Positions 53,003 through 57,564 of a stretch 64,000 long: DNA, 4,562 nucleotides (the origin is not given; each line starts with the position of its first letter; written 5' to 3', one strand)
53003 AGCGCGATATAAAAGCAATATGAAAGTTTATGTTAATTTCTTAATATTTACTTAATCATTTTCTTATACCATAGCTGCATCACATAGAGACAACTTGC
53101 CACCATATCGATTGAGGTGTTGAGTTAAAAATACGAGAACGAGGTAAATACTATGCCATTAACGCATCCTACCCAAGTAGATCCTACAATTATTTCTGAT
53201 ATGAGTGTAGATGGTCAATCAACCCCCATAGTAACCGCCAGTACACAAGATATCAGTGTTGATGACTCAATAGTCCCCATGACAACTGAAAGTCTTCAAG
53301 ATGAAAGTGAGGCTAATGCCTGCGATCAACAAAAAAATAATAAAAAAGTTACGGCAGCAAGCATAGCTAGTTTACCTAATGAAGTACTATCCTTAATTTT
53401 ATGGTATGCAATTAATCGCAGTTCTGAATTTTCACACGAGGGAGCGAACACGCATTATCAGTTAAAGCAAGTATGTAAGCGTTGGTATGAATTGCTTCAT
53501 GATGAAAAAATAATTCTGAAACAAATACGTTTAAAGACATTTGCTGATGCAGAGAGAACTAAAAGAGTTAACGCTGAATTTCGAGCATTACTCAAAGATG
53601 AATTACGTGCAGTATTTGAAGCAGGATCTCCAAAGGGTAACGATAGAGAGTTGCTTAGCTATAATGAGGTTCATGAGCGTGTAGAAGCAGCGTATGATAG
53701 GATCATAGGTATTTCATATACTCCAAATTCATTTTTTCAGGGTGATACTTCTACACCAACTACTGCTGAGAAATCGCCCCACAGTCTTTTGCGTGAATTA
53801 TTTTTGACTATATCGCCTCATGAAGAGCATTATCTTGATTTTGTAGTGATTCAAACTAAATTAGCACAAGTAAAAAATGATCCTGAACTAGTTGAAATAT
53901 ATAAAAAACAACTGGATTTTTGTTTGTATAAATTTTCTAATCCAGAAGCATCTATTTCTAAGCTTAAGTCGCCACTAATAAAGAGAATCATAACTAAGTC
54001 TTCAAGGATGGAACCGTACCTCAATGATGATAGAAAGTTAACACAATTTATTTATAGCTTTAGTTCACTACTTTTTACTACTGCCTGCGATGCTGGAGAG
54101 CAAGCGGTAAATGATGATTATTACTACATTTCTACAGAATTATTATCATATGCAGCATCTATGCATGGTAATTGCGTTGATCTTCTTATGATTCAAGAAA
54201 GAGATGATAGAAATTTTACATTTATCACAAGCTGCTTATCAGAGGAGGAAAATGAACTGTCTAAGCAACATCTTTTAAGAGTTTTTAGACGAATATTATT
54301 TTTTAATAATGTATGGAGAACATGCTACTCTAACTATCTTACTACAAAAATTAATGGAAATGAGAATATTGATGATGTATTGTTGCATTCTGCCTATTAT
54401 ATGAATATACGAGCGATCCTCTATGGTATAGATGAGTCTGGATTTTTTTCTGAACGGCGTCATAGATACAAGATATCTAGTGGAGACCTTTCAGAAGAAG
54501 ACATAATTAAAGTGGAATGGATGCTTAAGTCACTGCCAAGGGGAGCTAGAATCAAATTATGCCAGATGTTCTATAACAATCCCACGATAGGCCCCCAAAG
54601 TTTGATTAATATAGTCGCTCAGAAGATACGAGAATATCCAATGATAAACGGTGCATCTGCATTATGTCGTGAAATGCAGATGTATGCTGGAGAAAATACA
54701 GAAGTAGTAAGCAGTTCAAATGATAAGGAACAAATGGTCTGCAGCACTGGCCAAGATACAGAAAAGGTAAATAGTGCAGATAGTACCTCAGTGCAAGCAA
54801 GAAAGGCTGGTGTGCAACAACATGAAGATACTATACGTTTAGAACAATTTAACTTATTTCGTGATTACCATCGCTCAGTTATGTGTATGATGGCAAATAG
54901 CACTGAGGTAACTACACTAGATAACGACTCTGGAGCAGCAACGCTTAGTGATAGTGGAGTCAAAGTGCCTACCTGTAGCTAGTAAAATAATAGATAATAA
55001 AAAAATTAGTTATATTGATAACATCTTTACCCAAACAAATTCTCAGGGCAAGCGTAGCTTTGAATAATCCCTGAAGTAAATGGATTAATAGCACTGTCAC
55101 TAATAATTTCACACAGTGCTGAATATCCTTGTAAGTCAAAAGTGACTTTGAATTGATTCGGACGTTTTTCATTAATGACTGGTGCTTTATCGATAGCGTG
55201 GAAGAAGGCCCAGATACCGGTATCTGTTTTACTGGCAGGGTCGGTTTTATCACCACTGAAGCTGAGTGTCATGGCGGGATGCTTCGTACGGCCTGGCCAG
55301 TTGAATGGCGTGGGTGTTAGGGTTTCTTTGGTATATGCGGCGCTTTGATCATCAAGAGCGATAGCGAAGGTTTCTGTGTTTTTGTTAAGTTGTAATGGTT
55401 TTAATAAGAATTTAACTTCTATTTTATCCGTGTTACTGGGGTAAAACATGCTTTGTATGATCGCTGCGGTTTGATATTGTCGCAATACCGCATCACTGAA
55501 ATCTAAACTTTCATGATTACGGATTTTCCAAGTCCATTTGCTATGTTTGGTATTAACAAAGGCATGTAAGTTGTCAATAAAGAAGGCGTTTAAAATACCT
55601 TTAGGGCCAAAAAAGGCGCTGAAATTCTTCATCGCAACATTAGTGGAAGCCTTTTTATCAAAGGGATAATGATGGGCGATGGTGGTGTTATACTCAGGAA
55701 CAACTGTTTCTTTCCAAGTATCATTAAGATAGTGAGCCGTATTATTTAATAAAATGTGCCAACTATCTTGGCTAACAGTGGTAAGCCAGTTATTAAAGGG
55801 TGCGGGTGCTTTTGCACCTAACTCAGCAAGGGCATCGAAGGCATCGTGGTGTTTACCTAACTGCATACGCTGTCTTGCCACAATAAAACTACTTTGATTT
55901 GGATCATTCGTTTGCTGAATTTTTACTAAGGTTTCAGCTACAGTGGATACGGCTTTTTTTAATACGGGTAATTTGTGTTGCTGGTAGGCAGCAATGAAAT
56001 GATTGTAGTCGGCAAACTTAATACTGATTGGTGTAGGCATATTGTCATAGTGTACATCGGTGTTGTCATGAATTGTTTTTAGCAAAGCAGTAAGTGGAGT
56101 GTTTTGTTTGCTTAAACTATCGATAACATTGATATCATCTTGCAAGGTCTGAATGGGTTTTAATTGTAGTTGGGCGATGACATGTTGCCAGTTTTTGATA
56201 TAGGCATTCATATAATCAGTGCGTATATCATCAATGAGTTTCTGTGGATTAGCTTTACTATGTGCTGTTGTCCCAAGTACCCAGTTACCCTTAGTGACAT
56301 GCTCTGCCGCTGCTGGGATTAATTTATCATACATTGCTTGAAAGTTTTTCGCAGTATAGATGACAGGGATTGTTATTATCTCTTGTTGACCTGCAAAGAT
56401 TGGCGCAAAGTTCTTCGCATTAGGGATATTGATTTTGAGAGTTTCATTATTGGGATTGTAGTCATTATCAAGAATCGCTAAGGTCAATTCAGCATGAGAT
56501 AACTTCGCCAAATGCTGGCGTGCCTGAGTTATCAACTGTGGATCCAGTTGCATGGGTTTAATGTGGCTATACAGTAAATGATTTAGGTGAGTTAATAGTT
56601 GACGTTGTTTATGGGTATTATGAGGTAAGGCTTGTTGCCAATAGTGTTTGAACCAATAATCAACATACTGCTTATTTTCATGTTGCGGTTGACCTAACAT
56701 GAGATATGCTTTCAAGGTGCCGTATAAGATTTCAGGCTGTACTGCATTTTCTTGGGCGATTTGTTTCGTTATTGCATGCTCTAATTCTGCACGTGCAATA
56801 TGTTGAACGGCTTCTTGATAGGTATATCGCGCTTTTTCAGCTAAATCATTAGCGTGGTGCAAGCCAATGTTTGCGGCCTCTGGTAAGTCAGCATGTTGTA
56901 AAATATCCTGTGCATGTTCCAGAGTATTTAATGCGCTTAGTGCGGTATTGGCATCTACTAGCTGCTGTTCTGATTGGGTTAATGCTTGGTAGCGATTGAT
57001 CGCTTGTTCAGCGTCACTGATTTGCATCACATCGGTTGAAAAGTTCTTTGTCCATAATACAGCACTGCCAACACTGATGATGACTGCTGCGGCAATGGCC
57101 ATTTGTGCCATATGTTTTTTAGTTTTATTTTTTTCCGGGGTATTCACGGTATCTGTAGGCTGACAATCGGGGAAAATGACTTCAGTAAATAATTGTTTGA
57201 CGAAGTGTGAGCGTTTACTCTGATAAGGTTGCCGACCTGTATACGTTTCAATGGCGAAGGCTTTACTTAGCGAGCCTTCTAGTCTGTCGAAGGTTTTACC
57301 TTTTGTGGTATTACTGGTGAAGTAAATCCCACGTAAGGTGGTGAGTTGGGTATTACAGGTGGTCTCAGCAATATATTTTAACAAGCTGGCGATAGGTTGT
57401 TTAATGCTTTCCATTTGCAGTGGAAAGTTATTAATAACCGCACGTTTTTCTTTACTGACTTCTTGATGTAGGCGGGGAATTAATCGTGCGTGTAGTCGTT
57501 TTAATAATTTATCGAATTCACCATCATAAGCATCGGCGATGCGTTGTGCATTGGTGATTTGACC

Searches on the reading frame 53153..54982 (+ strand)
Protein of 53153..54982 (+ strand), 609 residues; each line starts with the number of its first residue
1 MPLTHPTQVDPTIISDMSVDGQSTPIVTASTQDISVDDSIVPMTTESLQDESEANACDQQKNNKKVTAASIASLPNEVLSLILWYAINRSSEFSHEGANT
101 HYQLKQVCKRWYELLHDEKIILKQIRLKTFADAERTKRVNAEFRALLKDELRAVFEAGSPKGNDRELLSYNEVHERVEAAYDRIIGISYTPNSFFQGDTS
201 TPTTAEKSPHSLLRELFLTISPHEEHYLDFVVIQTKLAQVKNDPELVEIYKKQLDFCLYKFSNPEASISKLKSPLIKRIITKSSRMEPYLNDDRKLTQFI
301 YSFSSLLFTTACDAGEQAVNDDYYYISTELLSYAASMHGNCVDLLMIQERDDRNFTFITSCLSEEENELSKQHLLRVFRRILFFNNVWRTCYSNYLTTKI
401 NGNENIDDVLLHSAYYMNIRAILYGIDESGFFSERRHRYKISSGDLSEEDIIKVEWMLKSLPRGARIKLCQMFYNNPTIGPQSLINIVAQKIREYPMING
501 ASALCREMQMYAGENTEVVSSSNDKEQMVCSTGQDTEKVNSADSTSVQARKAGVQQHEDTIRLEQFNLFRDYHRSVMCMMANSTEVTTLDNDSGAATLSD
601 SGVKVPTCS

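Call 6: search_protein_families(library=ncbifam, proteins=[window:53153-54982:+], max_evalue=0.001)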
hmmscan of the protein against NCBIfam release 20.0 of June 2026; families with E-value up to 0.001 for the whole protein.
window:53153-54982:+ (609 aa): 0 families

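Call 7: search_protein_families(library=pfam, proteins=[window:53153-54982:+], max_evalue=0.001)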
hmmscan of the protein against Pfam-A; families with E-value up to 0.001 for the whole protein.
window:53153-54982:+ (609 aa): 1 family
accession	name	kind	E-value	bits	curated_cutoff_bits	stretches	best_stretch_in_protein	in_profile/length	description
PF12937.12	F-box-like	-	4.5e-06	26.8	24.3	1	71-120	1-39/47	F-box-like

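Call 88: search_protein_families(library=ncbifam, proteins=[window:53153-54982:+], max_evalue=1)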
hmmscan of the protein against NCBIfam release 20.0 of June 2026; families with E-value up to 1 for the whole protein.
window:53153-54982:+ (609 aa): 0 families

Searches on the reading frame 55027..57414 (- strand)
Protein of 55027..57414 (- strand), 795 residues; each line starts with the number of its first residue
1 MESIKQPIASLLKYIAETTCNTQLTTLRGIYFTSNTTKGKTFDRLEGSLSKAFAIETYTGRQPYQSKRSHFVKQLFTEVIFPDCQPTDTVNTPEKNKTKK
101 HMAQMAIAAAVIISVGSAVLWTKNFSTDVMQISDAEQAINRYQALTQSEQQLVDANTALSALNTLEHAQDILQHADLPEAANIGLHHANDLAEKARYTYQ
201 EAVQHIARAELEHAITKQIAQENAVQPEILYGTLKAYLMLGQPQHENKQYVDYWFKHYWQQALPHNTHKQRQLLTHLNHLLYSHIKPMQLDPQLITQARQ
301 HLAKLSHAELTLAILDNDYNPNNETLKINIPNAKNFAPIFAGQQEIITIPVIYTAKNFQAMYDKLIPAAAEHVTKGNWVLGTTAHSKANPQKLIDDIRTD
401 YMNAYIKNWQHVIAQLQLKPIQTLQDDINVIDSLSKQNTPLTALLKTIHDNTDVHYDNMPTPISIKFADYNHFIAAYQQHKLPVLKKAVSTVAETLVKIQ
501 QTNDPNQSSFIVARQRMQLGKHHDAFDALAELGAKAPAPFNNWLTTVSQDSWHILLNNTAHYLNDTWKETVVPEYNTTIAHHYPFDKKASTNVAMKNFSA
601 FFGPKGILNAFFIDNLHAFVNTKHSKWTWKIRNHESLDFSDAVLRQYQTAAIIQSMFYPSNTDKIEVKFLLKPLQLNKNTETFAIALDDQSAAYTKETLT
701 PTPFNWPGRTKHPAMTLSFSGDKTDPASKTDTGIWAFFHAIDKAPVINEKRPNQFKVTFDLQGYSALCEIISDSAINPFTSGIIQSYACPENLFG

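Call 6: search_protein_families(library=ncbifam, proteins=[window:55027-57414:-], max_evalue=0.001)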
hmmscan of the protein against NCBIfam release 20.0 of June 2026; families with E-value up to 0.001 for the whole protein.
window:55027-57414:- (795 aa): 2 families
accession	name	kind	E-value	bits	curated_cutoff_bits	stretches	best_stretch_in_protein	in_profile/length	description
TIGR03348.1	VI_IcmF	equivalog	1.1e-154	517.2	388.15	2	1-455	331-798/1168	type VI secretion system membrane subunit TssM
NF038226.1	IcmF_IVB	equivalog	1.1e-84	285.1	1000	1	2-792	229-971/973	type IVB secretion system protein IcmF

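Call 7: search_protein_families(library=pfam, proteins=[window:55027-57414:-], max_evalue=0.001)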
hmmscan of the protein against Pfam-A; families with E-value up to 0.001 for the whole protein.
window:55027-57414:- (795 aa): 4 families
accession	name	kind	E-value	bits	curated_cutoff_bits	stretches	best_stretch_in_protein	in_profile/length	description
PF06761.17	IcmF-related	-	5.3e-59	200.6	27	1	159-453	1-308/308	Intracellular multiplication and human macrophage-killing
PF06744.18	IcmF_C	-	3.8e-17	62.8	26.7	1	669-773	1-105/106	Type VI secretion protein IcmF C2-like domain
PF14331.11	IcmF-related_N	-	4e-14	53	25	1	1-103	152-254/259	IcmF-related N-terminal domain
PF21070.2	IcmF_helical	-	2.5e-11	44.2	24.1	1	559-658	2-101/106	Type VI secretion protein IcmF helical domain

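Call 26: find_homologous_proteins(query=window:55027-57414:-, max_evalue=1e-10)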
Query window:55027-57414:- (795 aa): 28 proteins with E <= 1e-10 among 8000 candidates.
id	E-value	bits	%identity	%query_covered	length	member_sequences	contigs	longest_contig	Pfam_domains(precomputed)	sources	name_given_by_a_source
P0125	0.0e+0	1814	100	100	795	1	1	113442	PF06744.19,PF21070.3,PF06761.18,PF14331.12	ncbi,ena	-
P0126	2.1e-108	382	31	100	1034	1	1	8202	PF06744.19,PF21070.3,PF06761.18,PF14331.12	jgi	-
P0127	2.3e-92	329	30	100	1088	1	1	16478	PF06744.19,PF21070.3,PF06761.18,PF14331.12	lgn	-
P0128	1.6e-88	316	29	100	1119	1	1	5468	PF06744.19,PF21070.3,PF06761.18,PF14331.12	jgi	jgi:type VI secretion system protein ImpL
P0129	4.6e-83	298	25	100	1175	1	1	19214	PF06744.19,PF21070.3,PF06761.18,PF14331.12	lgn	-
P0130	6.6e-80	288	27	100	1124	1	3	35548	PF06744.19,PF21070.3,PF06761.18,PF14331.12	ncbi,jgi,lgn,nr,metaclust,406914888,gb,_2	ncbi:MAG: hypothetical protein ACD_60C00128G0002 [uncultured bacterium]|nr:MAG: hypothetical protein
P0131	1.1e-78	284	27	100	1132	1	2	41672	PF06744.19,PF21070.3,PF06761.18,PF14331.12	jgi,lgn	-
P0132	1.7e-77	280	27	100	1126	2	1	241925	PF06744.19,PF21070.3,PF06761.18,PF14331.12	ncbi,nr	ncbi:MAG: type VI secretion system membrane subunit TssM [Gammaproteobacteria bacterium]|nr:type VI 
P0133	1.9e-77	280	28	100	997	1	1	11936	PF06744.19,PF21070.3,PF06761.18,PF14331.12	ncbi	-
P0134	3.3e-77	279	27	100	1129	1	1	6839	PF06744.19,PF21070.3,PF06761.18,PF14331.12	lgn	-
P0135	2.2e-74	269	28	100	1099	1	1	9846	PF06744.19,PF21070.3,PF06761.18,PF14331.12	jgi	jgi:type VI secretion system protein ImpL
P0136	5.0e-73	265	28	92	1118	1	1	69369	PF06744.19,PF21070.3,PF06761.18,PF14331.12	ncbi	-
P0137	4.4e-69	252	26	92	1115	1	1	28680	PF06744.19,PF21070.3,PF06761.18,PF14331.12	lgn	-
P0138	4.9e-66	242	27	77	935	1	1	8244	PF06744.19,PF21070.3,PF06761.18,PF14331.12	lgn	-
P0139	1.5e-60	224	25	100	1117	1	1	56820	PF06744.19,PF21070.3,PF06761.18,PF14331.12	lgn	-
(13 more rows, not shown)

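Call 27: find_encoding_contigs(protein=P0127, flank=10000, max_places=2)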
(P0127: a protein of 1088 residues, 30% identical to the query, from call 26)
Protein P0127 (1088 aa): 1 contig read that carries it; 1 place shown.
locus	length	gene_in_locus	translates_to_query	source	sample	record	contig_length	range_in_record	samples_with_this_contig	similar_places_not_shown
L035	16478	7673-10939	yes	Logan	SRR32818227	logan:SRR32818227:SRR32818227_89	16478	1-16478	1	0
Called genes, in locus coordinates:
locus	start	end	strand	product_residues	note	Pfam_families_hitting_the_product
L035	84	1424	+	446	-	PF00289:Biotin_carb_N, PF02655:ATP-grasp_3 (weak), PF02786:CPSase_L_D2, PF07478:Dala_Dala_lig_C, PF02222:ATP-grasp, PF02785:Biotin_carb_C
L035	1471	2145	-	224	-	-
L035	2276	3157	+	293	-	PF06325:PrmA, PF05175:MTS, PF02475:TRM5-TYW2_MTfase (weak), PF03602:Cons_hypoth95 (weak), PF13847:Methyltransf_31 (weak), PF13649:Methyltransf_25 (faint)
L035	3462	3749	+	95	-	PF27465:Fis_N, PF02954:HTH_8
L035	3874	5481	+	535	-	PF02142:MGS, PF01808:AICARFT_IMPCHas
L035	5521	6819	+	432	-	PF02844:GARS_N, PF01071:GARS_A, PF02655:ATP-grasp_3 (weak), PF02786:CPSase_L_D2 (weak), PF08443:RimK (faint), PF02222:ATP-grasp (weak), PF02843:GARS_C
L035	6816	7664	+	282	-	PF09850:DotU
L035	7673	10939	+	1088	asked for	PF14331:IcmF-related_N, PF06761:IcmF-related, PF21070:IcmF_helical, PF06744:IcmF_C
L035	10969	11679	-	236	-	PF03741:TerC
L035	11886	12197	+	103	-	-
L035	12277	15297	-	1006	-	-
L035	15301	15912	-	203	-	-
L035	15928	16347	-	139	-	PF20535:DUF6750 (weak)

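Call 28: find_encoding_contigs(protein=P0132, flank=10000, max_places=2)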
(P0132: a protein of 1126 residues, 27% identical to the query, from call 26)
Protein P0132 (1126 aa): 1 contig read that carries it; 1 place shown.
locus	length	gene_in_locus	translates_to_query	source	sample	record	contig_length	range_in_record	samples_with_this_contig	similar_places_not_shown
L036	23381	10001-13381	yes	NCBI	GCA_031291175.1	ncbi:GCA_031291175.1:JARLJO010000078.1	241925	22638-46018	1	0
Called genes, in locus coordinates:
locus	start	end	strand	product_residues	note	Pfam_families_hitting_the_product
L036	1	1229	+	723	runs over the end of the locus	-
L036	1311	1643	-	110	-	PF08238:Sel1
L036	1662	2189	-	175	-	PF11356:T2SSC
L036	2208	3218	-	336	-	PF00490:ALAD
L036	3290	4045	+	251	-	PF04445:SAM_MT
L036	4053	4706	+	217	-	PF09335:VTT_dom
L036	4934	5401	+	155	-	PF01220:DHquinase_II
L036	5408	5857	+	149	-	PF00364:Biotin_lipoyl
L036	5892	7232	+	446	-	PF00289:Biotin_carb_N, PF02222:ATP-grasp, PF02655:ATP-grasp_3 (weak), PF02786:CPSase_L_D2, PF07478:Dala_Dala_lig_C, PF02785:Biotin_carb_C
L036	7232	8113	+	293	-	PF06325:PrmA, PF05175:MTS, PF13847:Methyltransf_31 (faint), PF08241:Methyltransf_11 (faint), PF13649:Methyltransf_25 (weak)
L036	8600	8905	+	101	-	PF27465:Fis_N, PF02954:HTH_8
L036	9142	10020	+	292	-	PF09850:DotU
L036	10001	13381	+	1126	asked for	PF14331:IcmF-related_N, PF06761:IcmF-related, PF21070:IcmF_helical, PF06744:IcmF_C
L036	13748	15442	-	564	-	-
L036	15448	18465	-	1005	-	-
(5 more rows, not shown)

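Call 29: find_encoding_contigs(protein=P0137, flank=10000, max_places=2)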
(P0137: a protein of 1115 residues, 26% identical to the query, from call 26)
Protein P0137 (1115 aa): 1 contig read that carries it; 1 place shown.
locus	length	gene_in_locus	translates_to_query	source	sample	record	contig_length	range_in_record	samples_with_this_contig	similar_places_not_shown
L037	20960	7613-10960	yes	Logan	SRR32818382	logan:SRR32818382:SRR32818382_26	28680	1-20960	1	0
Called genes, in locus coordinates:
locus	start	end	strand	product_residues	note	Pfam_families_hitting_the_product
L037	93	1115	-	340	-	PF01988:VIT1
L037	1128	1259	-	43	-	-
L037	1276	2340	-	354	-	PF00579:tRNA-synt_1b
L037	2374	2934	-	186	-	PF03602:Cons_hypoth95, PF05175:MTS (weak)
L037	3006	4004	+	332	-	PF02881:SRP54_N, PF00448:SRP54, PF13401:AAA_22 (weak)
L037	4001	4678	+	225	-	PF00005:ABC_tran, PF13304:AAA_21 (faint)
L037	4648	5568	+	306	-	PF18075:FtsX_ECD, PF02687:FtsX (weak)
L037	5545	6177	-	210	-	-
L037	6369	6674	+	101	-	PF27465:Fis_N, PF02954:HTH_8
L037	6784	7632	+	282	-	PF09850:DotU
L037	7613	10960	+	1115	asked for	PF14331:IcmF-related_N, PF06761:IcmF-related, PF21070:IcmF_helical, PF06744:IcmF_C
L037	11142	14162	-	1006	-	-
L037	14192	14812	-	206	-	-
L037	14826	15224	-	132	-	-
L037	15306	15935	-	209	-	-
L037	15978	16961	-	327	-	-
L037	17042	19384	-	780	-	PF02268:TFIIA_gamma_N (faint), PF17944:Arg_decarbox_C (faint), PF22746:SHOCT-like_DUF2089-C (faint), PF03743:TrbI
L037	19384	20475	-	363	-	PF12293:T4BSS_DotH_IcmK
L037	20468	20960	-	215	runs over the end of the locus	PF11393:T4BSS_DotI_IcmL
